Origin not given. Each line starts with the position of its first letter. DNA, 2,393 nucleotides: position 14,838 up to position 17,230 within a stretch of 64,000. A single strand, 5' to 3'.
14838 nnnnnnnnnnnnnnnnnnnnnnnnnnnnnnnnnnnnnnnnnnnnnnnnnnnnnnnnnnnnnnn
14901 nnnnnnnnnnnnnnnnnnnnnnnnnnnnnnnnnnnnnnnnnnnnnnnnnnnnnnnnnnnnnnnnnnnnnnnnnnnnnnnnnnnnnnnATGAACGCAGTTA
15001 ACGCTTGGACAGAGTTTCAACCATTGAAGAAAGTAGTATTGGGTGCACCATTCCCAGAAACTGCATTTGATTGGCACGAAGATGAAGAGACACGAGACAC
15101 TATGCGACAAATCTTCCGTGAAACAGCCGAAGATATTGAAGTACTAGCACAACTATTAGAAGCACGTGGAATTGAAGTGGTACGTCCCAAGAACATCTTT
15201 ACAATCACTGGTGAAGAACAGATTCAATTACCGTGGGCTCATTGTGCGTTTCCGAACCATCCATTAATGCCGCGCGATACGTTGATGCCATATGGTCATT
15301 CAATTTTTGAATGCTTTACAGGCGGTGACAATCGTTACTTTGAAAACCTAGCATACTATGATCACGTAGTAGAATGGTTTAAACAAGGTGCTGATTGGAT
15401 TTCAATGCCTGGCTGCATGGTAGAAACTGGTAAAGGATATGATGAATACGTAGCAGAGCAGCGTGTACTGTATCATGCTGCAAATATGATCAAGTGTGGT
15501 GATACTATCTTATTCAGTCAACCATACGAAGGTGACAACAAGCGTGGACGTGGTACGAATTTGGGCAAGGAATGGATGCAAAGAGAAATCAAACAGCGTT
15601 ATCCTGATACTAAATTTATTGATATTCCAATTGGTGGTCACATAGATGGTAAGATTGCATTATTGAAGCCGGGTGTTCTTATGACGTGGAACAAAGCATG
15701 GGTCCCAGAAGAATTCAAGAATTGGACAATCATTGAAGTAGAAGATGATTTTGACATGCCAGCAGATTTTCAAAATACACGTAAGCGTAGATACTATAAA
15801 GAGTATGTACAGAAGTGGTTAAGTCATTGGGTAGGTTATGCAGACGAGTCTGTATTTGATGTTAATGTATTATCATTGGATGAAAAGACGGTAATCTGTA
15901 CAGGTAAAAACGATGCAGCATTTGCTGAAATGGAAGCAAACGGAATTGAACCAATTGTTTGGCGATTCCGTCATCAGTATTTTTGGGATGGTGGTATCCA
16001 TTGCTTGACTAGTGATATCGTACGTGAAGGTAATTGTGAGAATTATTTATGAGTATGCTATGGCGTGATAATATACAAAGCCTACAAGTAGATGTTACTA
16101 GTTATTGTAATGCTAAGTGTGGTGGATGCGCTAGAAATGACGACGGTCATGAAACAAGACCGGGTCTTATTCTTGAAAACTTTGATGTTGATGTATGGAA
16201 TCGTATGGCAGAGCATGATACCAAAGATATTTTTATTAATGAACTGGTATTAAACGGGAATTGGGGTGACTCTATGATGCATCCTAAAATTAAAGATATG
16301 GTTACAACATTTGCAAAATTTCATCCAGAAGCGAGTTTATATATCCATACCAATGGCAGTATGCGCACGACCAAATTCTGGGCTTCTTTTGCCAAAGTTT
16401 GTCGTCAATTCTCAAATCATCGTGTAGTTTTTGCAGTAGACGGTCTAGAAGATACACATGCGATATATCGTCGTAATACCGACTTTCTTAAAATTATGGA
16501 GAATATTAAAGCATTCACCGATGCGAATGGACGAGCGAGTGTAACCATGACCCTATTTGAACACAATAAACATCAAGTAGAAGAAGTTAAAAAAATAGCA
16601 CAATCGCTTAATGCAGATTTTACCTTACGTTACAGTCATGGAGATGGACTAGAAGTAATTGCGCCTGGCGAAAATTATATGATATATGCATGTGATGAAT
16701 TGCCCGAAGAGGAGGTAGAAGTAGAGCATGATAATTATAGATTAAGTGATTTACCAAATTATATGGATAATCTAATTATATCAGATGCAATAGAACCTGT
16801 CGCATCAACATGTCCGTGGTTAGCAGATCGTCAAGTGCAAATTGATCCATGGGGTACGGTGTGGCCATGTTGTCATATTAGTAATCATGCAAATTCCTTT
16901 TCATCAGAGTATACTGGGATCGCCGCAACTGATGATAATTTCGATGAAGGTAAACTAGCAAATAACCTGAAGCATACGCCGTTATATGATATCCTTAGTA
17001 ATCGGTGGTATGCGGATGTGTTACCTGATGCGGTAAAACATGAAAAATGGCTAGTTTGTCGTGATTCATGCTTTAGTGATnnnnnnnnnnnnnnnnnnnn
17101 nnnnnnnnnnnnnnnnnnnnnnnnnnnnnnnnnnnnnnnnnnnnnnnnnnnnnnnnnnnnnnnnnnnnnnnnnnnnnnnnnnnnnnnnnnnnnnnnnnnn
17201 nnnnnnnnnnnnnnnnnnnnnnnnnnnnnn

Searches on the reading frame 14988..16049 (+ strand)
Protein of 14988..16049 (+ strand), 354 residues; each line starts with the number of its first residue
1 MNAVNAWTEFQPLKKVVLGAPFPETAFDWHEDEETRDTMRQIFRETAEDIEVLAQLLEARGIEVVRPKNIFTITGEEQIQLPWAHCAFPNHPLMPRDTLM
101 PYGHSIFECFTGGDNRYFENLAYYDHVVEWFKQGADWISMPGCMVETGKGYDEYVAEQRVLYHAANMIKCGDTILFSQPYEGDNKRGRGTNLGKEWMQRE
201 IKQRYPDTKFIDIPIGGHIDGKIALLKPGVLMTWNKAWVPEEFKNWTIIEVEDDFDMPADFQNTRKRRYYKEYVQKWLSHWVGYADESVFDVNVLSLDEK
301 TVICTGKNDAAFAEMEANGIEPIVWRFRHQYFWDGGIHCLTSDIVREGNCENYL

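Call 19: search_protein_families(library=pfam, proteins=[window:14988-16049:+], max_evalue=0.01)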
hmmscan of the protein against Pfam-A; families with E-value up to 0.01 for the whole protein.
window:14988-16049:+ (354 aa): 0 families

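Call 56: search_solved_structures(query=window:14988-16049:+, max_evalue=1)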
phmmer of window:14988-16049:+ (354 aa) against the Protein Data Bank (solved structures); distinct sequences matched with E-value up to 1: 9.
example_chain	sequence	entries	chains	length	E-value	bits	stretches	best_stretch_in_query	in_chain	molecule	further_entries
5wpi_A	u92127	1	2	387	1.3e-28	103.1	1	19-354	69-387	HsvA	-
6u1r_A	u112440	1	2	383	1.8e-19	73.1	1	50-353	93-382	SxtG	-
1bwd_A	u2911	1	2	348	1.9e-18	69.7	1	39-353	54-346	PROTEIN (INOSAMINE-PHOSPHATE AMIDINOTRANSFERASE)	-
1jdx_A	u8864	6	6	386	2.9e-14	56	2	44-233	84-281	PROTEIN (L-ARGININE:GLYCINE AMIDINOTRANSFERASE)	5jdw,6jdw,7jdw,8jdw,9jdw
2jdx_A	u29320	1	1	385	4.1e-14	55.5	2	44-233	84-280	PROTEIN (L-ARGININE:GLYCINE AMIDINOTRANSFERASE)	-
1jdw_A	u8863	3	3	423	4.4e-14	55.4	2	44-233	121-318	L-ARGININE:GLYCINE AMIDINOTRANSFERASE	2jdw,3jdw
4jdw_A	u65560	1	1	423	7.7e-13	51.3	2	44-233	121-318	L-ARGININE:GLYCINE AMIDINOTRANSFERASE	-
5mp4_A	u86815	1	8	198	0.14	14.2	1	84-153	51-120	Protoplast secreted protein 2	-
3cgl_A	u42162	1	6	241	0.38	12.8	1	323-353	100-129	GFP-like fluorescent chromoprotein dsFP483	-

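Call 57: search_protein_families(library=ncbifam, proteins=[window:14988-16049:+], max_evalue=0.01)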
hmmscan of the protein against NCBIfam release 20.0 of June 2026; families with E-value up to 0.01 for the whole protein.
window:14988-16049:+ (354 aa): 0 families

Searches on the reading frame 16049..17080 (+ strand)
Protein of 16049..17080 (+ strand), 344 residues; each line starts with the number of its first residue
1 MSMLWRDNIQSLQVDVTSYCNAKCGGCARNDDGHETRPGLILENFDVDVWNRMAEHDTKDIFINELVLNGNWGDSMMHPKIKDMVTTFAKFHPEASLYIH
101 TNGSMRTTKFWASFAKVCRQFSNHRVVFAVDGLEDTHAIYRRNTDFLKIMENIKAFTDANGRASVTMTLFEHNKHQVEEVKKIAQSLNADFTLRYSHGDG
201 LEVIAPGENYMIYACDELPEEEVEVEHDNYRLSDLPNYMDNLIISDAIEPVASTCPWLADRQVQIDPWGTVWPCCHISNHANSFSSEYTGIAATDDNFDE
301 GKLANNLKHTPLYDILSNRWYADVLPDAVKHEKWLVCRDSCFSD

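Call 19: search_protein_families(library=pfam, proteins=[window:16049-17080:+], max_evalue=0.01)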
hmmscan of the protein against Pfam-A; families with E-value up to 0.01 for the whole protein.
window:16049-17080:+ (344 aa): 2 families
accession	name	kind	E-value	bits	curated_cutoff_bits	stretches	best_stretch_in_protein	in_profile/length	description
PF04055.27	Radical_SAM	-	3.4e-08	34.3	29.5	1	16-181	3-163/166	Radical SAM superfamily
PF13186.11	SPASM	-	0.00018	22.2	21.5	1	255-341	1-66/67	Iron-sulfur cluster-binding domain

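Call 57: search_protein_families(library=ncbifam, proteins=[window:16049-17080:+], max_evalue=0.01)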
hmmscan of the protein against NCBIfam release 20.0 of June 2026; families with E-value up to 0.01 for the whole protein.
window:16049-17080:+ (344 aa): 22 families
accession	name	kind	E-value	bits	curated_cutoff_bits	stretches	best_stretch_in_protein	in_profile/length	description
TIGR04317.1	W_rSAM_matur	equivalog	4.1e-16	59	380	1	8-284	2-265/349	tungsten cofactor oxidoreductase radical SAM maturase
NF033640.1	N_Twi_rSAM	subfamily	1.3e-09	37.6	170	1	73-188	181-299/398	twitch domain-containing radical SAM protein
TIGR04251.1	SCM_rSAM_ScmF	equivalog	7.1e-09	35.5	400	1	14-190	8-175/353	SynChlorMet cassette radical SAM/SPASM protein ScmF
TIGR04311.1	rSAM_Geo_metal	subfamily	2.2e-08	33.5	400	1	11-180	4-170/423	radical SAM/SPASM family putative metalloenzyme maturase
TIGR04403.1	rSAM_skfB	equivalog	5.8e-08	31.9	300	1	14-209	108-286/402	sporulation killing factor system radical SAM maturase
TIGR04250.1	SCM_rSAM_ScmE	equivalog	7.9e-08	31.6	400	1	10-190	3-168/358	SynChlorMet cassette radical SAM/SPASM protein ScmE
NF050035.1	rSAM_WgK_link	exception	1.3e-07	31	650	1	12-188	11-175/367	radical SAM/SPASM peptide maturase WgkB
TIGR02666.1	moaA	equivalog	3.5e-06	26.2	284.05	1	8-186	8-182/336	GTP 3',8-cyclase MoaA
TIGR03961.1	rSAM_PTO1314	hypoth_equivalog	6.8e-06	25.6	306.05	1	126-280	120-268/332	PTO1314 family radical SAM protein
NF041298.1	rSAM_mat_DynA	equivalog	2.5e-05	23.5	450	1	96-283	87-277/356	dynobactin maturation radical SAM/SPASM protein DynA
TIGR04340.1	rSAM_ACGX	hypoth_equivalog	3.8e-05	23.1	400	1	11-184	4-169/341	radical SAM/SPASM domain protein, ACGX system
TIGR04054.1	rSAM_NirJ1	equivalog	4.7e-05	22.2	650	1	15-189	41-202/387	putative heme d1 biosynthesis radical SAM protein NirJ1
TIGR04321.1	spiroSPASM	subfamily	5.7e-05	22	250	1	12-178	233-399/510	spiro-SPASM protein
TIGR04051.1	rSAM_NirJ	equivalog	5.8e-05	22.2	515.45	1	20-189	12-168/354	heme d1 biosynthesis radical SAM protein NirJ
TIGR04038.1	tatD_link_rSAM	subfamily_domain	0.00019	21.3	129.7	1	11-195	9-190/192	TatD family nuclease-associated radical SAM protein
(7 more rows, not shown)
